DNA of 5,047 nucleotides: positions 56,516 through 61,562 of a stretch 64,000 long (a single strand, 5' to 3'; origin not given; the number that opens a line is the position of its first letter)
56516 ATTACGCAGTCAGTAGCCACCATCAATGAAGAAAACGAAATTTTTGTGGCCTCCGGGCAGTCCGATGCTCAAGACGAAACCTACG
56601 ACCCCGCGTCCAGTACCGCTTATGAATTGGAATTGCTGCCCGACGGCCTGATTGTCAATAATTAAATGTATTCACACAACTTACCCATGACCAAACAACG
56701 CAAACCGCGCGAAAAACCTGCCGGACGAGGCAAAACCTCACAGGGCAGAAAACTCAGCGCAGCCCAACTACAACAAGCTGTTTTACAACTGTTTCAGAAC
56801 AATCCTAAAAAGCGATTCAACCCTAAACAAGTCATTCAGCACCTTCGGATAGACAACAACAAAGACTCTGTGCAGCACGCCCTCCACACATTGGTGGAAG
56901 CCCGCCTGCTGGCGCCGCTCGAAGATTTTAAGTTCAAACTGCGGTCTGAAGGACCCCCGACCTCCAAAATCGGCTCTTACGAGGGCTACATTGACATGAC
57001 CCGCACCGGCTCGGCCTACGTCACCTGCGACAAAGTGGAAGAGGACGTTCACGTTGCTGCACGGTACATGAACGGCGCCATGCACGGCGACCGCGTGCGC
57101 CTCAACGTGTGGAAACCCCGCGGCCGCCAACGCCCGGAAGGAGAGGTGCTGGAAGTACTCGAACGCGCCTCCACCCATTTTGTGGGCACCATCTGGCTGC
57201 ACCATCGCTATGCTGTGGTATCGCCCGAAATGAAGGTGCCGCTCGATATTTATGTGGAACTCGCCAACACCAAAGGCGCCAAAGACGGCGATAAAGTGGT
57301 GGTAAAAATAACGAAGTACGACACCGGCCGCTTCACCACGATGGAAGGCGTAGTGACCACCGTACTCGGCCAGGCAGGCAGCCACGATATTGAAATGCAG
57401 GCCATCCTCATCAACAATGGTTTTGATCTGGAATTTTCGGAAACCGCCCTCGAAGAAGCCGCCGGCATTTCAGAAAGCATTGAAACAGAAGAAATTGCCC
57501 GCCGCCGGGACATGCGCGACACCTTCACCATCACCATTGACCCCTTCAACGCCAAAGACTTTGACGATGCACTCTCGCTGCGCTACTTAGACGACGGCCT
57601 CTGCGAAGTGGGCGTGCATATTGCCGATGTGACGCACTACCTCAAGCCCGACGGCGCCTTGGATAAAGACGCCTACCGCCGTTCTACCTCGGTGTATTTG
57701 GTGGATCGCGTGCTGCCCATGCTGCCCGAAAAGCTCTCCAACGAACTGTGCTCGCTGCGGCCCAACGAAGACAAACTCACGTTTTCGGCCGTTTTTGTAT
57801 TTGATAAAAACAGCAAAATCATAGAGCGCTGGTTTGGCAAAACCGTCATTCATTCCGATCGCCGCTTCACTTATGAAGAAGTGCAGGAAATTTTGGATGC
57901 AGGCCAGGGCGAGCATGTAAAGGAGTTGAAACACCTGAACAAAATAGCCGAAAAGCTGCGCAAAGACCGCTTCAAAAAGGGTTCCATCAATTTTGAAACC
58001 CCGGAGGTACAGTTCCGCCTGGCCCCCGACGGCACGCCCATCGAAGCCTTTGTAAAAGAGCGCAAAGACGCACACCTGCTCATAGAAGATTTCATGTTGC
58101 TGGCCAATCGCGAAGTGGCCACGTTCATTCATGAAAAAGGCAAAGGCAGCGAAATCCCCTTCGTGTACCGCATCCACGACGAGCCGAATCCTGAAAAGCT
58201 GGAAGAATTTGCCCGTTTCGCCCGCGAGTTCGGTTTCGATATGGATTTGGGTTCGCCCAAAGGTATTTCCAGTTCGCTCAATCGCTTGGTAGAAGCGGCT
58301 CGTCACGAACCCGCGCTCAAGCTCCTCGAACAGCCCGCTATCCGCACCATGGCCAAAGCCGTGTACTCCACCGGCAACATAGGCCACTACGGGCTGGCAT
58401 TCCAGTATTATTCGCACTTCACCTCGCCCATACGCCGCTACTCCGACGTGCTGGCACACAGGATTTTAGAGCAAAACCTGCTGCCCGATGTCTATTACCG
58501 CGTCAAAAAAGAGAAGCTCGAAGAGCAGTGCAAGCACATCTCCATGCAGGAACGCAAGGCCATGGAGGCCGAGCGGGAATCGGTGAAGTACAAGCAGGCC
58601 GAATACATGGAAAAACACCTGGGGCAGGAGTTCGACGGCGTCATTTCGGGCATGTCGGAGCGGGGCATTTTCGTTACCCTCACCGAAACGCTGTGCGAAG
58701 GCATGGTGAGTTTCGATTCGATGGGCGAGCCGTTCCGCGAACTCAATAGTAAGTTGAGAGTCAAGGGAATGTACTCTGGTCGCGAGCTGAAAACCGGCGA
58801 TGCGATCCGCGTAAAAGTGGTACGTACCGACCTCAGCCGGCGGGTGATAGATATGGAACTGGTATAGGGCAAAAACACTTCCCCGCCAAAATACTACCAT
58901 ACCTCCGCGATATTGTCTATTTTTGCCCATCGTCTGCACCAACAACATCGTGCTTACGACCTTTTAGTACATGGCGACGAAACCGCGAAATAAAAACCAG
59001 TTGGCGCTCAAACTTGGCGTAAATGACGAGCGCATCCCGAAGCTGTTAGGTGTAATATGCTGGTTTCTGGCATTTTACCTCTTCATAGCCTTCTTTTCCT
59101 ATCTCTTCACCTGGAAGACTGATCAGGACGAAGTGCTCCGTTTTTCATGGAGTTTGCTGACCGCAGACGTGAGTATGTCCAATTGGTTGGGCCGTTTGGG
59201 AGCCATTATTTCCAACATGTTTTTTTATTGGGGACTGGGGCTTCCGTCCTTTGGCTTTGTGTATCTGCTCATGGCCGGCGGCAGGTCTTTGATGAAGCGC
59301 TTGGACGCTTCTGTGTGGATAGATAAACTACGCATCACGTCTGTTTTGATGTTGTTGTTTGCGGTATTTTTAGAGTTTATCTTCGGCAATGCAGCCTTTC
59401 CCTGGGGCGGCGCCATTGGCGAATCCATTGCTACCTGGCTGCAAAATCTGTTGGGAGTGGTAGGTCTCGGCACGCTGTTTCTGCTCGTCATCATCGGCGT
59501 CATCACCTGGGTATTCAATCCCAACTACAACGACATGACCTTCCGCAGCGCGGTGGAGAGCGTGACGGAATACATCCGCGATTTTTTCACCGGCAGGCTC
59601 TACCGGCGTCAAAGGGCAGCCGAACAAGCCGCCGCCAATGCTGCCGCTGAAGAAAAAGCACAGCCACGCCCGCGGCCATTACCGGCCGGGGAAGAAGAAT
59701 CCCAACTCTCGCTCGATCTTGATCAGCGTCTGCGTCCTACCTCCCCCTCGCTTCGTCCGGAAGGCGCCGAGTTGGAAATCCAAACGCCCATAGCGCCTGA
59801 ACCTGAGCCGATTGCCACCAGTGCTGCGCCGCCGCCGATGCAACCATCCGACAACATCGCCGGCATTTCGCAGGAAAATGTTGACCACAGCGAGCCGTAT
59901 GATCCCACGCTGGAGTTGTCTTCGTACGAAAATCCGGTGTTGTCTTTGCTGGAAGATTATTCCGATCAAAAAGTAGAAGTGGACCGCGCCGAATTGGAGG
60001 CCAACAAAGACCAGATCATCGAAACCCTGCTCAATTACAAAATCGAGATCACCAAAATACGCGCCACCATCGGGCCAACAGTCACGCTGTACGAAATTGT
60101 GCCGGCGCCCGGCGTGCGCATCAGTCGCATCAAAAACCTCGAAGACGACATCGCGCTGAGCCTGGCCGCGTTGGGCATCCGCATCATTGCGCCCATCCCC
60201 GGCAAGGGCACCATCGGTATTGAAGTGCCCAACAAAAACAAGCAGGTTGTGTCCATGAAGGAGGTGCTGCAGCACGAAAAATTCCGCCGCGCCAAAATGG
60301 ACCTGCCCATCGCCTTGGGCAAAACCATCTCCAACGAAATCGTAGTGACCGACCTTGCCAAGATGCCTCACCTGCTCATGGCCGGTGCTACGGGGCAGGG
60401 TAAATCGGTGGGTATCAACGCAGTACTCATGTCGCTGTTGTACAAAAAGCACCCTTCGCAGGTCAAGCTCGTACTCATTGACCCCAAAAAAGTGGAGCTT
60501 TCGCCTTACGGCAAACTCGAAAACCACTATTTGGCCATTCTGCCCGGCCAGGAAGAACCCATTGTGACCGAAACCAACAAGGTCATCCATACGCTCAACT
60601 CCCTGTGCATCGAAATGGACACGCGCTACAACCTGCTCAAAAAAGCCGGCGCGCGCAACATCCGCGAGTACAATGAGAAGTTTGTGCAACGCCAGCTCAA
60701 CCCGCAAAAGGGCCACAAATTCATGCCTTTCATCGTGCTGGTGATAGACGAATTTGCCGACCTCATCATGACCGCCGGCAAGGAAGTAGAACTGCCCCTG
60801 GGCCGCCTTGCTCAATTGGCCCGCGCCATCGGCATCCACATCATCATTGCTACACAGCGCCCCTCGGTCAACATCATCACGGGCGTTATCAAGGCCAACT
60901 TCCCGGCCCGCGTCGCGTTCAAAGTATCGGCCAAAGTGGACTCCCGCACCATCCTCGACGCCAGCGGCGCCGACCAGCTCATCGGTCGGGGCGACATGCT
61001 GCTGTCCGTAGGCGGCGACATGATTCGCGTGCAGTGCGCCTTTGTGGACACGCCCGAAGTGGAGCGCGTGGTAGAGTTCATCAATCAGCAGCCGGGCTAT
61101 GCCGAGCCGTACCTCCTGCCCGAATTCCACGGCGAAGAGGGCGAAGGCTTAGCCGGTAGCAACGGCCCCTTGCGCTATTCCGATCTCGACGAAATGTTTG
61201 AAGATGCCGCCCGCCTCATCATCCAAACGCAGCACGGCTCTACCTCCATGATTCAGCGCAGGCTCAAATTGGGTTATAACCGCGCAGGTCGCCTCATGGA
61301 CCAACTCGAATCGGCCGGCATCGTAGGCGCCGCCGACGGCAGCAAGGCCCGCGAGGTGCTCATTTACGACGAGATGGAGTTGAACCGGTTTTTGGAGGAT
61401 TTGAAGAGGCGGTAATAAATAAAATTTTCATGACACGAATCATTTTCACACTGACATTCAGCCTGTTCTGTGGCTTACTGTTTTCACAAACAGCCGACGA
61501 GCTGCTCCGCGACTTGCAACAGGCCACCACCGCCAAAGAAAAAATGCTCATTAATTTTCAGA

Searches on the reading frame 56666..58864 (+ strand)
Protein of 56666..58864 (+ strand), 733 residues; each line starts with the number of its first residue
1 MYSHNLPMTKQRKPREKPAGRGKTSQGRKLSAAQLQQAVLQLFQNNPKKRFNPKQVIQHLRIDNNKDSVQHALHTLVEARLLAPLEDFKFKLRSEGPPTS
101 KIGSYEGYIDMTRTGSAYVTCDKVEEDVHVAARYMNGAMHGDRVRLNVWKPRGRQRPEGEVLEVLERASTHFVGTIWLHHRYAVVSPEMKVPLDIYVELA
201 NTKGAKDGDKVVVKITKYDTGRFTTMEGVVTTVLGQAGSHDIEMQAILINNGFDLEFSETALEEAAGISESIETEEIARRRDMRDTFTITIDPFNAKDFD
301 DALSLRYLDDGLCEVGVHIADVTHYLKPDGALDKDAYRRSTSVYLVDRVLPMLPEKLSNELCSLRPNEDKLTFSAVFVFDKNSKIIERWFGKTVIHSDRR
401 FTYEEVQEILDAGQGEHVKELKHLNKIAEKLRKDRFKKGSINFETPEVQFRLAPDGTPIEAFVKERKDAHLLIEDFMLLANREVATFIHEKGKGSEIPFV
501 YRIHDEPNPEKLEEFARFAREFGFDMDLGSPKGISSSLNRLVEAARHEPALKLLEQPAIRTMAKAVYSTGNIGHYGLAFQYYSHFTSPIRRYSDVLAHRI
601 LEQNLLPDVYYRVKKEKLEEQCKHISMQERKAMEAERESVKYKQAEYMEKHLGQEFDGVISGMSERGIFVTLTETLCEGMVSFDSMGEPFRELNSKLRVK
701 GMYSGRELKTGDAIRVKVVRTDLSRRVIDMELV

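Call 65: search_protein_families(library=pfam, proteins=[window:56666-58864:+], max_evalue=0.0001)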
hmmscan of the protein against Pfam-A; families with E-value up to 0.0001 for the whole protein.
window:56666-58864:+ (733 aa): 5 families
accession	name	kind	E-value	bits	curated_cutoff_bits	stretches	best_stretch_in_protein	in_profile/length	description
PF00773.25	RNB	-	1.1e-111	373.6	29.3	1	280-605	1-324/326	RNB domain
PF17876.7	CSD2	-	3.9e-24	85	26.2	1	185-258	3-74/74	Cold shock domain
PF08206.17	OB_RNB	-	3.3e-16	59.2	24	1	107-164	1-58/58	Ribonuclease B OB domain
PF18614.7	RNase_II_C_S1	-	1.3e-06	28.6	26.6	0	699-733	24-59/59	RNase II-type exonuclease C-terminal S1 domain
PF00575.29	S1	-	6.8e-05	23.6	22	0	652-730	4-71/74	S1 RNA binding domain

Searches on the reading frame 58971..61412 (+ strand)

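Call 65: search_protein_families(library=pfam, proteins=[window:58971-61412:+], max_evalue=0.0001)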
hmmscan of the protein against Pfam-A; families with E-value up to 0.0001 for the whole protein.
window:58971-61412:+ (814 aa): 4 families
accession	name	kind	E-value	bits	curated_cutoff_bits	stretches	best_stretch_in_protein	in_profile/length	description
PF01580.24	FtsK_SpoIIIE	-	8.9e-56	189.2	24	1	429-633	2-221/221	FtsK/SpoIIIE family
PF17854.6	FtsK_alpha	-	1.1e-30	106.3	22.9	1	322-421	2-101/101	FtsK alpha domain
PF09397.16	FtsK_gamma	-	5e-28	97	30.6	1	738-798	2-62/63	Ftsk gamma domain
PF13491.11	FtsK_4TM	-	1.5e-14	54.4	23.1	1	25-182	7-159/171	4TM region of DNA translocase FtsK/SpoIIIE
